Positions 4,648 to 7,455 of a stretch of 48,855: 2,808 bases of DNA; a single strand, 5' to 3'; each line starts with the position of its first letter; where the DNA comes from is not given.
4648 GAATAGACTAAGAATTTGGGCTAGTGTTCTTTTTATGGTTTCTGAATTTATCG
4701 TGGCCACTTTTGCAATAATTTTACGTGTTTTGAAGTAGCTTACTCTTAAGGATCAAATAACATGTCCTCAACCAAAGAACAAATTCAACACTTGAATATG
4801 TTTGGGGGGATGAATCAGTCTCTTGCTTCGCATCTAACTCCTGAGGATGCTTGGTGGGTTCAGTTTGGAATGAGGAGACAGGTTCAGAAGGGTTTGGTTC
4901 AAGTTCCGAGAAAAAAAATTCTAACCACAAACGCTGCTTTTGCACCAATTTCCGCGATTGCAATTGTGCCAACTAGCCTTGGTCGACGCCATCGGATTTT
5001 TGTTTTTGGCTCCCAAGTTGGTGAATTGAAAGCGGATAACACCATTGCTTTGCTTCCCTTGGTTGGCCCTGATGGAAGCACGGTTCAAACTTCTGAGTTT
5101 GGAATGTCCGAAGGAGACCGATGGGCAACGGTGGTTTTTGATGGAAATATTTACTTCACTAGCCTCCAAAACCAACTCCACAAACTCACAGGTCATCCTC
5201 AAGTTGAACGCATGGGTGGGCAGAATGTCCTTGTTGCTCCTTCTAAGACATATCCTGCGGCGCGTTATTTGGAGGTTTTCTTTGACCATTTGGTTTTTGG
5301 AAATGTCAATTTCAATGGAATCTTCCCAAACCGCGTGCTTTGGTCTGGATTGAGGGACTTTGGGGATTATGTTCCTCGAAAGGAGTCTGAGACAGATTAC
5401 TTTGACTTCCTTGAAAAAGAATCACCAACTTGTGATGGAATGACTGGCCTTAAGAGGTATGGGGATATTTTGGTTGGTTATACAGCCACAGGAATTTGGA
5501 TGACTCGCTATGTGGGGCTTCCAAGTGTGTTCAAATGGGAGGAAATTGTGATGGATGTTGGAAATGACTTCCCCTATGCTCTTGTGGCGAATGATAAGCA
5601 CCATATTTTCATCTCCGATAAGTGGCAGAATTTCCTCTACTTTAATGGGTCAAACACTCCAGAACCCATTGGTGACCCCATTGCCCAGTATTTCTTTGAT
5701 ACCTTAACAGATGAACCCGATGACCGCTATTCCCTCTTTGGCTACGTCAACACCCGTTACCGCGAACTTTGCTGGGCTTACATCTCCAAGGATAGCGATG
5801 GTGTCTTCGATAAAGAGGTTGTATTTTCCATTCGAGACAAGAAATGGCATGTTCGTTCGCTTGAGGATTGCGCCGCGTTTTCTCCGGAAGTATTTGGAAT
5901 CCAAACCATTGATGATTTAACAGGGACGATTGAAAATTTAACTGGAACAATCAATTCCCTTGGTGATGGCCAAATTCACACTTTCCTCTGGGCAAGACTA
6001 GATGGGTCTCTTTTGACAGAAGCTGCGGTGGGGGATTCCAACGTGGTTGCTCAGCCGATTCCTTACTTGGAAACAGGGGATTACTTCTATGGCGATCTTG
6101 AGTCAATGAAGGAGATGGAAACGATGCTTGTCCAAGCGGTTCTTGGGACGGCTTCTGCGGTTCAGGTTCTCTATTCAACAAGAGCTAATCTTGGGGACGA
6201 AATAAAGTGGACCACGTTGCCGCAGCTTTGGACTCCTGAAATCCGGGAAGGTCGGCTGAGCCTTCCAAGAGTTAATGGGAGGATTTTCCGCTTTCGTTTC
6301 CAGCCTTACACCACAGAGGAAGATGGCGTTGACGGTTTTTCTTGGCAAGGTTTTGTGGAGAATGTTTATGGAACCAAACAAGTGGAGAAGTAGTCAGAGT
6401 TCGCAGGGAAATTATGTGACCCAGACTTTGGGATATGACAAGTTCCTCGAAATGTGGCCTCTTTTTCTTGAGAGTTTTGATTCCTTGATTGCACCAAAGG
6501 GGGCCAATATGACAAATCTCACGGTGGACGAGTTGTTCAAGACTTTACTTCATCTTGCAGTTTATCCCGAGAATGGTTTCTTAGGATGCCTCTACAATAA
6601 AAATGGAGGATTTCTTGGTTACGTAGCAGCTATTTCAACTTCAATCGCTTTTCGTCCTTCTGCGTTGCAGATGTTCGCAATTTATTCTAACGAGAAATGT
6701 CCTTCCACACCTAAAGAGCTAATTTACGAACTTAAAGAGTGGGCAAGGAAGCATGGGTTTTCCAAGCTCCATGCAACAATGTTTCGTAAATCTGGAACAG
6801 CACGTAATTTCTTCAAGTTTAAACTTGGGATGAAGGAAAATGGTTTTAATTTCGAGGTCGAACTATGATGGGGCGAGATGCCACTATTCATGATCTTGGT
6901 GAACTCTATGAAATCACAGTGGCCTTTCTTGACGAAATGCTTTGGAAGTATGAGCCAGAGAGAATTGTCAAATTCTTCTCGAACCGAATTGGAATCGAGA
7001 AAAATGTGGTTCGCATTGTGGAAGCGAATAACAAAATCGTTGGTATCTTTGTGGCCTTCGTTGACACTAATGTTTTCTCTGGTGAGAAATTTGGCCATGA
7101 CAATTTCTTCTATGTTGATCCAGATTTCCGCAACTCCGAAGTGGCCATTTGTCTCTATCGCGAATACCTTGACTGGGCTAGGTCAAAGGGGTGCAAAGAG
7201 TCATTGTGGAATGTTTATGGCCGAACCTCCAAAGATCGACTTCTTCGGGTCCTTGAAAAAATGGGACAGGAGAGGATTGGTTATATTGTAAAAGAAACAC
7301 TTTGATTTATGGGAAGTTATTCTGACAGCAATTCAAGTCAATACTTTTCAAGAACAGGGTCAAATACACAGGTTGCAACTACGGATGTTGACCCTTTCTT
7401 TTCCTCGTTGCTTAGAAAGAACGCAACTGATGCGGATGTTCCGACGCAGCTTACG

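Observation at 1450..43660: A 23-bp start-associated palindrome (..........-NNN-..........) marks ten gene junctions on both transcription arms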

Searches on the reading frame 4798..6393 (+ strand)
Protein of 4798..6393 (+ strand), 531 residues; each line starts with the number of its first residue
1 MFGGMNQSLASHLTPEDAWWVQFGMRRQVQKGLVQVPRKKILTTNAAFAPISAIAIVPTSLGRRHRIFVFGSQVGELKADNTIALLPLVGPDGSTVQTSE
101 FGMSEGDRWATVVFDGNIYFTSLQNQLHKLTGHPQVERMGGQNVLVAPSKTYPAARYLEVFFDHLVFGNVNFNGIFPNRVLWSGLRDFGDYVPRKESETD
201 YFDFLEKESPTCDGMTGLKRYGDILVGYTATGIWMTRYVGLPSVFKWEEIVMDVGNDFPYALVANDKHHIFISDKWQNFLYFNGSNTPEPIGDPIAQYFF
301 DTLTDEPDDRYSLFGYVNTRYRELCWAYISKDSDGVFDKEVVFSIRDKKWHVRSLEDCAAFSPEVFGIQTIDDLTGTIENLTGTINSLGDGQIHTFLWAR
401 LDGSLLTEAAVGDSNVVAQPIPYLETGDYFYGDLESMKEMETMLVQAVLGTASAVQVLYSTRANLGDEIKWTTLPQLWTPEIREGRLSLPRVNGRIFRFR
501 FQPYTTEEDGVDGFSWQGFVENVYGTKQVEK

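Call 10: search_protein_families(library=phrogs, proteins=[window:4798-6393:+], max_evalue=0.001)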
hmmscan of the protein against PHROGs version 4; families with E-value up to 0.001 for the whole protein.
window:4798-6393:+ (531 aa): 1 family
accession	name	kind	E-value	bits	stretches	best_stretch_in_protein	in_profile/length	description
phrog_3287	-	head and packaging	1.7e-22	80.9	1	103-501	102-501/524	virion structural protein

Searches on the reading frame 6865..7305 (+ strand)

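Call 10: search_protein_families(library=phrogs, proteins=[window:6865-7305:+], max_evalue=0.001)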
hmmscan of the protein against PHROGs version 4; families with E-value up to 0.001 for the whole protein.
window:6865-7305:+ (146 aa): 1 family
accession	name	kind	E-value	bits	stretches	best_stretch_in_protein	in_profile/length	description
phrog_1249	-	other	1.5e-18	68.2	1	1-143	8-154/180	acetyltransferase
